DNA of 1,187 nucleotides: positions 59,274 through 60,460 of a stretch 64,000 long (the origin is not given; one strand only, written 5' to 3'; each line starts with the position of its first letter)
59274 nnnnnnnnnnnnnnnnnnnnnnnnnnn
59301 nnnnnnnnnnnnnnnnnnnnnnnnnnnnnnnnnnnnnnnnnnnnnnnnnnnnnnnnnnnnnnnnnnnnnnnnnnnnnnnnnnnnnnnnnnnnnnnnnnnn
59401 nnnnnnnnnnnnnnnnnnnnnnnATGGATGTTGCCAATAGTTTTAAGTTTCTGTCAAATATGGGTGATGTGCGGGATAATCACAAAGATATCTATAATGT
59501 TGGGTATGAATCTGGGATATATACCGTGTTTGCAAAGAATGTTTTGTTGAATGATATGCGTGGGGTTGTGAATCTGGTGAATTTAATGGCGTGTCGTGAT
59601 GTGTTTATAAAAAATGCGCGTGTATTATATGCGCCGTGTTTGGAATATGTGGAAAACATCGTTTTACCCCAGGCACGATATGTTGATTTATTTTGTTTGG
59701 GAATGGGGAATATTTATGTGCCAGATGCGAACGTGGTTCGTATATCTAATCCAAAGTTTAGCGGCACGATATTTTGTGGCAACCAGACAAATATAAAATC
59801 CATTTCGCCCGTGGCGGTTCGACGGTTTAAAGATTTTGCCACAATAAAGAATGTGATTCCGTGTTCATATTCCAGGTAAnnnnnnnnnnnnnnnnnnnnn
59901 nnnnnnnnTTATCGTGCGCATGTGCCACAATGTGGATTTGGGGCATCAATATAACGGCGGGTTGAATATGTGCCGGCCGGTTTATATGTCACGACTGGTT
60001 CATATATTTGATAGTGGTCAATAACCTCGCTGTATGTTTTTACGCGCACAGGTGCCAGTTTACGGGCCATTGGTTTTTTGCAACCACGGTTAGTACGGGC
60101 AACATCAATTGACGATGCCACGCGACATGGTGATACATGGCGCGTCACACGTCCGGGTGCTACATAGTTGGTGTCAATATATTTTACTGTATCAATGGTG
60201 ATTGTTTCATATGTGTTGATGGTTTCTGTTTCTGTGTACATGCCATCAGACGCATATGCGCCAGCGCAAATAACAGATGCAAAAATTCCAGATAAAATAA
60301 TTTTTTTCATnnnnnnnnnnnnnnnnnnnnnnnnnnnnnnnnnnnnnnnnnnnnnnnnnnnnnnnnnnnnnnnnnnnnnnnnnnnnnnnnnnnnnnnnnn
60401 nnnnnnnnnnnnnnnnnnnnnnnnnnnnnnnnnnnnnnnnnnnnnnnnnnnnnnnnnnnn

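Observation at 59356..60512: Two foreign genes with their own terminators inserted between rpsK and rpoA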

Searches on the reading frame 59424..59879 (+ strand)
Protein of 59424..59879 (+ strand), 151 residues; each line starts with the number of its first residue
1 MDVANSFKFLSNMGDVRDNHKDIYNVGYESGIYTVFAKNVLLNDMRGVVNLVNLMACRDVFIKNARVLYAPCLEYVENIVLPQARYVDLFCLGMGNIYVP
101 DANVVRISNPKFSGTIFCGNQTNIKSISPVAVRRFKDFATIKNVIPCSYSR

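Call 6: search_protein_families(library=pfam, proteins=[window:59424-59879:+], max_evalue=1)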
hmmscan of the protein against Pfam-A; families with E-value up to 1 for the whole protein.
window:59424-59879:+ (151 aa): 0 families

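Call 7: search_protein_families(library=ncbifam, proteins=[window:59424-59879:+], max_evalue=1)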
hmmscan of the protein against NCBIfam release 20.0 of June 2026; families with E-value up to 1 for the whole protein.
window:59424-59879:+ (151 aa): 0 families
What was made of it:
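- On Known beta-solenoid families (LRR, pentapeptide, hexapeptide, CARP) for ORF1: No Pfam or NCBIfam hit (calls 6, 7).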

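Call 8: search_protein_families(library=phrogs, proteins=[window:59424-59879:+], max_evalue=1)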
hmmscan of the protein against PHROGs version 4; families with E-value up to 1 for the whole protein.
window:59424-59879:+ (151 aa): 0 families

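Call 10: find_homologous_proteins(query=window:59424-59879:+, max_evalue=0.01)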
Query window:59424-59879:+ (151 aa): 2 proteins with E <= 0.01 among 10 candidates.
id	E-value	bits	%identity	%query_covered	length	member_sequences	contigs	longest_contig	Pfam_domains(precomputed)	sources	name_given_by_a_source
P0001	5.0e-92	324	97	100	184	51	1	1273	-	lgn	-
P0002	5.3e-50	188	57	98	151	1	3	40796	-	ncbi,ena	-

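Call 27: search_protein_representatives(alignment_id=A2)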
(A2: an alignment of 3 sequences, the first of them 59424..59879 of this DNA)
Query: 3 sequences, 151 profile positions. Proteins with E-value up to 0.001 (for the whole library): 13; up to 1e-10: 9; up to 1e-30: 5. The best 13 are listed.
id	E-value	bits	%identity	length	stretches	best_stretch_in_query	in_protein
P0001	2.3e-90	317.0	-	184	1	1-151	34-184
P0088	5.8e-70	250.7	-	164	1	2-151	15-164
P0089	2.8e-44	167.4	-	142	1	1-104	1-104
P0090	5.4e-38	147.0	-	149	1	8-135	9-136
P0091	9.0e-34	133.3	-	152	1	1-137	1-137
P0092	8.0e-26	107.5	-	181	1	6-148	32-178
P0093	5.3e-25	104.8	-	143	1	13-144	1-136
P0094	1.3e-16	77.5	-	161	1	9-135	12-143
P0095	6.2e-13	65.6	-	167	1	33-146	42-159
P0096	5.9e-08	49.4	-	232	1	32-141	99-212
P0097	1.8e-05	41.4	-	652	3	41-126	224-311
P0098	5.2e-05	39.9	-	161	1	35-150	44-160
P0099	5.0e-04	36.7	-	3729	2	37-120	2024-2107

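Call 28: search_protein_families(library=pfam, proteins=[P0088, P0090, P0092, P0094, P0095, P0096, P0097, P0098, P0099], max_evalue=0.1)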
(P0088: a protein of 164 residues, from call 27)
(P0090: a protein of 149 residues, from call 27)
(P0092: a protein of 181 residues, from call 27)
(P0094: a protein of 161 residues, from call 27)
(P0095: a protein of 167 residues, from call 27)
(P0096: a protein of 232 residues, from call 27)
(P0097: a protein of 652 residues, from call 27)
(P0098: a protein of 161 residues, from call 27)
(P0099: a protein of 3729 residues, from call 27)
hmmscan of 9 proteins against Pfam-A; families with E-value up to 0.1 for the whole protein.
P0088 (164 aa): 0 families

P0090 (149 aa): 0 families

P0092 (181 aa): 0 families

P0094 (161 aa): 0 families

P0095 (167 aa): 0 families

P0096 (232 aa): 0 families

P0097 (652 aa): 3 families
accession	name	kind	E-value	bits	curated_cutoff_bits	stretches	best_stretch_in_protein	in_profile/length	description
PF08797.16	HIRAN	-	2.8e-08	33.9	24.7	1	496-580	3-81/96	HIRAN domain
PF09723.15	Zn_ribbon_8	-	0.0022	18.4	34.4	1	3-31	5-34/41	Zinc ribbon domain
PF25813.1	zf_VAL1_N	-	0.089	13.2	27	0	242-266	17-41/50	VAL1-like, N-terminal zinc finger domain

P0098 (161 aa): 0 families

P0099 (3729 aa): 0 families

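Call 39: predict_structure(alignment_id=A4)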
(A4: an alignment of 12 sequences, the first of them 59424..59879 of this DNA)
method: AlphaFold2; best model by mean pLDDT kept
length: 151 residues; sequences in the alignment: 12
mean_pLDDT: 88.0   pTM: 0.83
mean pLDDT of the five models: 88.0, 88.0, 86.5, 82.1, 81.3
residues with pLDDT >= 90: 102; 70-90: 32; 50-70: 12; < 50: 5
segments of 3 or more residues with pLDDT < 50: 149-151
pLDDT, mean of each block of 10 residues (from residue 1): 65 89 83 91 92 94 95 95 96 95 97 95 95 83 60 37
secondary structure, 60 per line:
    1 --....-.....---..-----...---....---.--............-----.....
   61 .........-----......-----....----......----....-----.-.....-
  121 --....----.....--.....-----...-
elements in order: H3-6 H8-12 E23-25 E29-32 E39-50 E56-69 E75-80 E86-89 E94-99 E104-107 E115-119 E123-126 E131-135 H138-142
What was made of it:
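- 59424..59879 (+): ORF1: 151-aa cytoplasmic protein, predicted beta-solenoid, from a clade-restricted orphan family. AlphaFold2 pLDDT 88, pTM 0.83 (call 39).
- On Known beta-solenoid families (LRR, pentapeptide, hexapeptide, CARP) for ORF1: The model is all-beta with repeated strands (pLDDT 88; call 39).
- The ORF1 model is confident (pLDDT 88; call 39).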

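Call 42: fold_search(model_id=the predicted structure, library=pdb)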
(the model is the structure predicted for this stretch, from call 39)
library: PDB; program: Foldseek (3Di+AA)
matches with E <= 10: 117; with E <= 0.001: 0
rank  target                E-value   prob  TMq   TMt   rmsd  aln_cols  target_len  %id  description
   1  4nkg_A                3.6e-01  0.08  0.21  0.16  15.5       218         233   11  Crystal structure of SspH1 LRR domain in complex PKN1 HR1b domain (released 2013-12-11)
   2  4nkh_A                4.2e-01  0.06  0.18  0.14  13.6       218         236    9  Crystal structure of SspH1 LRR domain (released 2013-12-11)
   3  7yo3_B                4.7e-01  0.12  0.25  0.17   9.9       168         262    9  Cryo-EM structure of human Slo1-LRRC26 complex with C4 symmetry (released 2023-08-30)
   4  1k4z_A                4.9e-01  0.80  0.45  0.43   4.9       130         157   18  C-terminal Domain of Cyclase Associated Protein (released 2002-03-13)
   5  1xwd_F                7.9e-01  0.11  0.25  0.18  11.2       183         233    8  Crystal Structure of Human Follicle Stimulating Hormone Complexed with its Receptor (released 2005-01-25)
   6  7s45                  8.8e-01  0.06  0.16  0.17  11.6       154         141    8  Crystal structure of an N-acetyltransferase, C80T mutant, from Helicobacter pullorum in the presence of Acetyl Coenzyme  (released 2021-09-22)
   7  1xwd_C                9.8e-01  0.09  0.25  0.18  12.4       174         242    7  Crystal Structure of Human Follicle Stimulating Hormone Complexed with its Receptor (released 2005-01-25)
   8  4mzu_G                1.0e+00  0.02  0.12  0.09  12.2       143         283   10  Crystal structure of FdtD, a bifunctional ketoisomerase/N-acetyltransferase from Shewanella denitrificans (released 2013-10-09)
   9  4nkh_E                1.1e+00  0.04  0.19  0.14  15.6       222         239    9  Crystal structure of SspH1 LRR domain (released 2013-12-11)
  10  3otm                  1.2e+00  0.06  0.20  0.17  11.4       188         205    9  Crystal structures of wild-type gamma-carbonic anhydrase from Methanosarcina thermophila (released 2011-10-26)
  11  8yl7_C                1.2e+00  0.01  0.11  0.07  16.6       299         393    5  EDS1-SAG101-NRG1C heterotrimer (released 2025-01-29)
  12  8vav_E                1.4e+00  0.07  0.25  0.17  11.8       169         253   11  Human Slo1 - human LRRC26 in presence of EDTA - GR masked (released 2024-12-25)
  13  5o0o_F                1.8e+00  0.02  0.14  0.09  12.4       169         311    8  Deglycosylated Nogo Receptor with native disulfide structure 5 (released 2017-10-18)
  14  3ou9                  1.9e+00  0.02  0.18  0.15  11.9       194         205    7  Crystal structure of gamma-carbonic anhydrase W19F mutant from Methanosarcina thermophila (released 2011-10-26)
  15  4z06_B                2.0e+00  0.03  0.17  0.14  13.3       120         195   14  C. bescii Family 3 pectate lyase double mutant K108A/R133A in complex with ALPHA-D-GALACTOPYRANURONIC ACID (released 2015-12-23)
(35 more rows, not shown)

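Call 45: find_encoding_contigs(protein=P0002, flank=6000, max_places=3)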
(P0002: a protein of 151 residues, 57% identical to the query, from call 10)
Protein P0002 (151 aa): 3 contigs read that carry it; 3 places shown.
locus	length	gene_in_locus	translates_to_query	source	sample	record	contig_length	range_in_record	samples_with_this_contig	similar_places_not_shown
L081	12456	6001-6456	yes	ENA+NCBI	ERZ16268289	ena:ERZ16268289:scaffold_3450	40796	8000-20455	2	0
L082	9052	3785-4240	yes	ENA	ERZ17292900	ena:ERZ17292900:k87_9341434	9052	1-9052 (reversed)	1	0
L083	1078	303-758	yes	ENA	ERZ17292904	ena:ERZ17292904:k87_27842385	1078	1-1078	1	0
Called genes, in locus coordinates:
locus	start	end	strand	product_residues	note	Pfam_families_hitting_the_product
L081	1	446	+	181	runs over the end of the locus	PF00281:Ribosomal_L5, PF00673:Ribosomal_L5_C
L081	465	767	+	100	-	PF00253:Ribosomal_S14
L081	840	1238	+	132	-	PF00410:Ribosomal_S8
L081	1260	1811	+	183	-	PF00347:Ribosomal_L6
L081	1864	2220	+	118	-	PF00861:Ribosomal_L18p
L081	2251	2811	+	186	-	PF00333:Ribosomal_S5, PF03719:Ribosomal_S5_C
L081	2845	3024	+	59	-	PF00327:Ribosomal_L30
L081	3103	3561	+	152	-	PF00828:Ribosomal_L27A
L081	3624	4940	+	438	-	PF00344:SecY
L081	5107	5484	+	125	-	PF00416:Ribosomal_S13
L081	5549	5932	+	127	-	PF00411:Ribosomal_S11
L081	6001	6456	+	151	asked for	-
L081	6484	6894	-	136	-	-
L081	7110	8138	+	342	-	PF01193:RNA_pol_L, PF01000:RNA_pol_A_bac, PF03118:RNA_pol_A_CTD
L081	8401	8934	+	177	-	PF01196:Ribosomal_L17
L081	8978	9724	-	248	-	PF11899:DUF3419 (weak)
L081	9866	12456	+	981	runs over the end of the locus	-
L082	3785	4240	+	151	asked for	-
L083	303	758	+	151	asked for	-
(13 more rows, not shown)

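Call 57: find_homologous_proteins(query=A4, max_evalue=0.001)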
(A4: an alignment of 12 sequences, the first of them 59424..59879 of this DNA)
Query A4 (12 sequences) (151 aa, profile of the alignment): 4 proteins with E <= 0.001 among 1854 candidates.
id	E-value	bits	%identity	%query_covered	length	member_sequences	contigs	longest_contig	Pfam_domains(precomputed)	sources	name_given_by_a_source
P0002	7.4e-63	229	57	98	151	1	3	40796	-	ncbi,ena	-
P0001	9.8e-58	212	97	100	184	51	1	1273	-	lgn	-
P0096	1.2e-41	160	30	62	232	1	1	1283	-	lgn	-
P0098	3.7e-38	148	23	77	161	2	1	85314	-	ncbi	-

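Call 58: find_encoding_contigs(protein=P0091, flank=4000, max_places=2)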
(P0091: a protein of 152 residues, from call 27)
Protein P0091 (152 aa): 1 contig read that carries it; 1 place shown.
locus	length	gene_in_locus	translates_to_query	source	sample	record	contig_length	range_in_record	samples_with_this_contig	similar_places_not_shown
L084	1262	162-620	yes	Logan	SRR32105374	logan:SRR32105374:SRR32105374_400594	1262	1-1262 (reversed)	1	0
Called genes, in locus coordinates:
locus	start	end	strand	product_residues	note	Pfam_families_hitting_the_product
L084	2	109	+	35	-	?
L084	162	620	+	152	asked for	-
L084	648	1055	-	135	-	-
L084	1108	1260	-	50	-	?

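Call 59: find_encoding_contigs(protein=P0094, flank=4000, max_places=2)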
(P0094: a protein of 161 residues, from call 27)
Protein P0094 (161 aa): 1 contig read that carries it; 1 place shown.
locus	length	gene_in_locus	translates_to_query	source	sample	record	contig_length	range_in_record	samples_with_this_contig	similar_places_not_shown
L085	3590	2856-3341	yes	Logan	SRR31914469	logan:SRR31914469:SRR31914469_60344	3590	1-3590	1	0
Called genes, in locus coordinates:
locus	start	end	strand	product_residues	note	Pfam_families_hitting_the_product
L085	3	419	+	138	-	?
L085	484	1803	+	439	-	PF00344:SecY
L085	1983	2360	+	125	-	PF00416:Ribosomal_S13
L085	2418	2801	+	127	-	PF00411:Ribosomal_S11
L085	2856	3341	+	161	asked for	-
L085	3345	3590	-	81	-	?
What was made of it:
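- Across ORF1 homologues down to about 33% identity, the gene starts 54-68 nt after rpsK where that spacer was measured (calls 45, 59).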

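Call 62: search_solved_structures(query=A4, max_evalue=1)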
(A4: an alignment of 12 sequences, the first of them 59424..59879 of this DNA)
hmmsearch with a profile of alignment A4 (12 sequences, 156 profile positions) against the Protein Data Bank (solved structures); distinct sequences matched with E-value up to 1: 2.
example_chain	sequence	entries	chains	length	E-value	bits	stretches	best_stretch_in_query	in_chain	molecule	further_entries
7a0h_A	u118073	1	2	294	0.093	15.5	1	18-102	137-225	F-actin-capping protein subunit alpha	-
3ne8_A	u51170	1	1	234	0.83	12.4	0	34-106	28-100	N-acetylmuramoyl-l-alanine amidase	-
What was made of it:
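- On Known beta-solenoid families (LRR, pentapeptide, hexapeptide, CARP) for ORF1: PDB profile search best E 0.093 (call 62).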

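Call 75: fold_search(model_id=the predicted structure, library=viral)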
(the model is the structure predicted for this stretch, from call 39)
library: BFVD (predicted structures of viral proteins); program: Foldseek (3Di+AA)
matches with E <= 10: 276; with E <= 0.001: 0
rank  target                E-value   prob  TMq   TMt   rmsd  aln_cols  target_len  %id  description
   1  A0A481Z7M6            7.6e-02  0.41  0.29  0.24   9.7       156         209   11  Adenylate cyclase associated protein [Pithovirus LCPAC302]
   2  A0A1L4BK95            9.9e-02  0.47  0.32  0.32   8.4       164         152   12  FNIP repeat-containing protein [Cafeteriavirus-dependent mavirus]
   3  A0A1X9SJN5            1.8e-01  0.30  0.24  0.09  12.4       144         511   15  Uncharacterized protein [Sulfolobus islandicus rod-shaped virus 8]
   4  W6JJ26                3.3e-01  0.05  0.15  0.08  17.1       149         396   10  Uncharacterized protein [Alphaentomopoxvirus acuprea]
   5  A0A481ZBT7            3.9e-01  0.30  0.31  0.35   7.7       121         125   18  Uncharacterized protein [Pithovirus LCPAC404]
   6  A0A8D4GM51            3.9e-01  0.08  0.18  0.12  11.8       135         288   15  (no name in the UniProt tables at hand)
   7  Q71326                4.3e-01  0.10  0.18  0.24  12.6       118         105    8  Env 26 peptide (PXY104) [Human immunodeficiency virus type 1]
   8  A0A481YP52            4.3e-01  0.02  0.10  0.06  15.7       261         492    9  Uncharacterized protein [Pithovirus LCDPAC02]
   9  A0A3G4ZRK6            4.8e-01  0.16  0.32  0.23  10.6       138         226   16  Uncharacterized protein [Terrestrivirus sp.]
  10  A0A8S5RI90            5.3e-01  0.12  0.27  0.28  12.8       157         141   13  Uncharacterized protein [virus sp. ctML55]
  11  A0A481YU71            5.3e-01  0.07  0.21  0.12  14.5       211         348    6  dUTP diphosphatase [Marseillevirus LCMAC102]
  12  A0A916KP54            5.6e-01  0.14  0.28  0.18  14.9       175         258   15  Uncharacterized protein [Adoxophyes honmai entomopoxvirus 'L']
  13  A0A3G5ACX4            7.0e-01  0.11  0.25  0.10   8.4       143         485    9  Leucine-rich repeat protein [Hyperionvirus sp.]
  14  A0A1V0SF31            7.7e-01  0.21  0.38  0.19   9.9       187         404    8  Leucine-rich repeat protein [Hokovirus HKV1]
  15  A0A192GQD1            7.7e-01  0.08  0.22  0.18  11.4       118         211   11  Uncharacterized protein [short-finned eel virus]
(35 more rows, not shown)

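Call 89: search_protein_families(library=padloc, proteins=[window:59424-59879:+], max_evalue=0.1)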
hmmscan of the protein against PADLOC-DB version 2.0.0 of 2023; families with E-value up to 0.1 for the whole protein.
window:59424-59879:+ (151 aa): 0 families
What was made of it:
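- Tried and rejected: Family searches for ORF1 and ORF2 in Pfam, NCBIfam, PHROGs and PADLOC found nothing usable (calls 6-8, 89).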

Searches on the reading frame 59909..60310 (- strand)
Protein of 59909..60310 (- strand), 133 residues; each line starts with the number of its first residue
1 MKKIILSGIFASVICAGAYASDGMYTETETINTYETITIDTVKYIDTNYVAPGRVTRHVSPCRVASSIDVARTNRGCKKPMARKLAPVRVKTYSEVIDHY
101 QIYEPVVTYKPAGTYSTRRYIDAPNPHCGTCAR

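Call 6: search_protein_families(library=pfam, proteins=[window:59909-60310:-], max_evalue=1)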
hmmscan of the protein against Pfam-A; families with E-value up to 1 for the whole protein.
window:59909-60310:- (133 aa): 0 families

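Call 7: search_protein_families(library=ncbifam, proteins=[window:59909-60310:-], max_evalue=1)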
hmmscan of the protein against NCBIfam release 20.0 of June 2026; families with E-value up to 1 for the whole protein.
window:59909-60310:- (133 aa): 1 family
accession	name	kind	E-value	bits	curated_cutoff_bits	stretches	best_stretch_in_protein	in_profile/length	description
NF052666.1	VPA0252_fam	equivalog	0.00075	19.5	100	1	1-54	1-52/78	VPA0252 family protein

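Call 8: search_protein_families(library=phrogs, proteins=[window:59909-60310:-], max_evalue=1)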
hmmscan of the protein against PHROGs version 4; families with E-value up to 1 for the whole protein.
window:59909-60310:- (133 aa): 2 families
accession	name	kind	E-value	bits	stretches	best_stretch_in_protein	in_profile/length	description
phrog_19356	-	unknown function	0.031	15.3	1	6-46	8-49/72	-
phrog_35048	-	unknown function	0.15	12.9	1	2-52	75-125/184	-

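Call 19: find_homologous_proteins(query=window:59909-60310:-, max_evalue=0.01)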
Query window:59909-60310:- (133 aa): 85 proteins with E <= 0.01 among 92 candidates.
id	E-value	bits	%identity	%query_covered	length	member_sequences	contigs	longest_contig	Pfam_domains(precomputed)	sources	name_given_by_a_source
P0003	1.3e-82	292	98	100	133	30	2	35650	-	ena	-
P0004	1.1e-66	241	86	100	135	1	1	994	-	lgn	-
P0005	2.8e-59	217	79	100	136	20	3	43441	-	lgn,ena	-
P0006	6.5e-56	206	74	100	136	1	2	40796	-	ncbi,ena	-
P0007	1.2e-55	205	75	100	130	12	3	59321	-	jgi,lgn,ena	-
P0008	2.4e-54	201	71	100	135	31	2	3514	-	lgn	-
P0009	9.5e-52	192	68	100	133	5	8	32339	-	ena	-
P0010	6.8e-49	183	70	100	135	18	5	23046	-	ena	-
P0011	1.9e-48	182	68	100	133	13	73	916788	-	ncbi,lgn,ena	-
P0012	7.7e-47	177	65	100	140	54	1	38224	-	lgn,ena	-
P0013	7.9e-46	173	66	100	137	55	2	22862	-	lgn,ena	-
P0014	2.5e-44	168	64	100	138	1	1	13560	-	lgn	-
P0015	8.7e-44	167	64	100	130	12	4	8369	-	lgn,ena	-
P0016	3.3e-43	165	63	100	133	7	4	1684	-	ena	-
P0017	1.8e-42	162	62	100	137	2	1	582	-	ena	-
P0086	4.3e-11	61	36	99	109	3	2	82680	-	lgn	-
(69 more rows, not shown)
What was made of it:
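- On Horizontally acquired genomic island or mobile element: Named homologue sources are all uncultured alphaproteobacteria or 'bacterium' (calls 10, 19, 27).
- Every named source among the homologues of both is an uncultured alphaproteobacterium or 'bacterium' (calls 10, 19, 27).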

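Call 26: predict_structure(alignment_id=A1)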
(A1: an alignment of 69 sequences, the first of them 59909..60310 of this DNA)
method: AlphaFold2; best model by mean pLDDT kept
length: 133 residues; sequences in the alignment: 69
mean_pLDDT: 61.1   pTM: 0.17
mean pLDDT of the five models: 61.1, 57.6, 56.9, 55.9, 55.8
residues with pLDDT >= 90: 0; 70-90: 28; 50-70: 91; < 50: 14
segments of 3 or more residues with pLDDT < 50: 120-122, 130-133
pLDDT, mean of each block of 10 residues (from residue 1): 79 69 61 78 68 61 58 57 58 53 56 53 51 43
secondary structure, 60 per line:
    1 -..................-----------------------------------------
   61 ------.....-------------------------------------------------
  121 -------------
elements in order: H2-19 H67-71
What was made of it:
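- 59909..60310 (-): ORF2: 133-aa exported protein (Sec signal, AYA|SD cleavage site) with the conserved core PVRVKT(H/Y)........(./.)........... and a C-terminal CxxC. AlphaFold2 pLDDT 61, no confident fold (call 26).
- The ORF2 structure model has low confidence (pLDDT 61; call 26).
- Tried and rejected: The ORF2 AlphaFold2 model was too poor to search with (pLDDT 61, pTM 0.17; call 26).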

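Call 60: find_encoding_contigs(protein=P0086, flank=5000, max_places=2)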
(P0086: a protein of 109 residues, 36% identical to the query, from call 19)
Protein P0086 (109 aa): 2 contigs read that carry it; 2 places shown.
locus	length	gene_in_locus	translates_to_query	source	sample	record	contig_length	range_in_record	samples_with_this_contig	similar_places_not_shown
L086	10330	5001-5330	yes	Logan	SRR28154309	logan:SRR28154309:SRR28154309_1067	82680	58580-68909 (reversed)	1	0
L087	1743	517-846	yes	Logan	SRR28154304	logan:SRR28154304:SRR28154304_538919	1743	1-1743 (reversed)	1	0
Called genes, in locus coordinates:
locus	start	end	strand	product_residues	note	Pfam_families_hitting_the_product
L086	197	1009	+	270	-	PF11899:DUF3419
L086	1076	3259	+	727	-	-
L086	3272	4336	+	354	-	-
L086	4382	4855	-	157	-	-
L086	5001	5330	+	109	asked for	-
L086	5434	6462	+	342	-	PF01193:RNA_pol_L, PF01000:RNA_pol_A_bac, PF03118:RNA_pol_A_CTD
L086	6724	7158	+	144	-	PF01196:Ribosomal_L17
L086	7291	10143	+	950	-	-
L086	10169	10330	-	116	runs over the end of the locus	-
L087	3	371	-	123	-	?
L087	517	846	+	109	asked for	-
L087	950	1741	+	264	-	?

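Call 61: search_solved_structures(query=A1, max_evalue=1)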
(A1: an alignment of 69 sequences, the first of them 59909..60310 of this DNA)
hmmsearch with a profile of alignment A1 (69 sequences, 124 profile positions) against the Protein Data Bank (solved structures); distinct sequences matched with E-value up to 1: 1.
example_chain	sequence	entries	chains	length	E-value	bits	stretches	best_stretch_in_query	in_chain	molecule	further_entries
9spj_x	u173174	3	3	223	0.49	14.1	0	70-117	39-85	40S ribosomal protein uS7 (formerly S5)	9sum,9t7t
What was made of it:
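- Tried and rejected: PDB sequence-profile searches gave only chance-level hits (calls 61, 62).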

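Call 89: search_protein_families(library=padloc, proteins=[window:59909-60310:-], max_evalue=0.1)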
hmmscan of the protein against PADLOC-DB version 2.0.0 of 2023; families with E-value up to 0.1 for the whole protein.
window:59909-60310:- (133 aa): 0 families
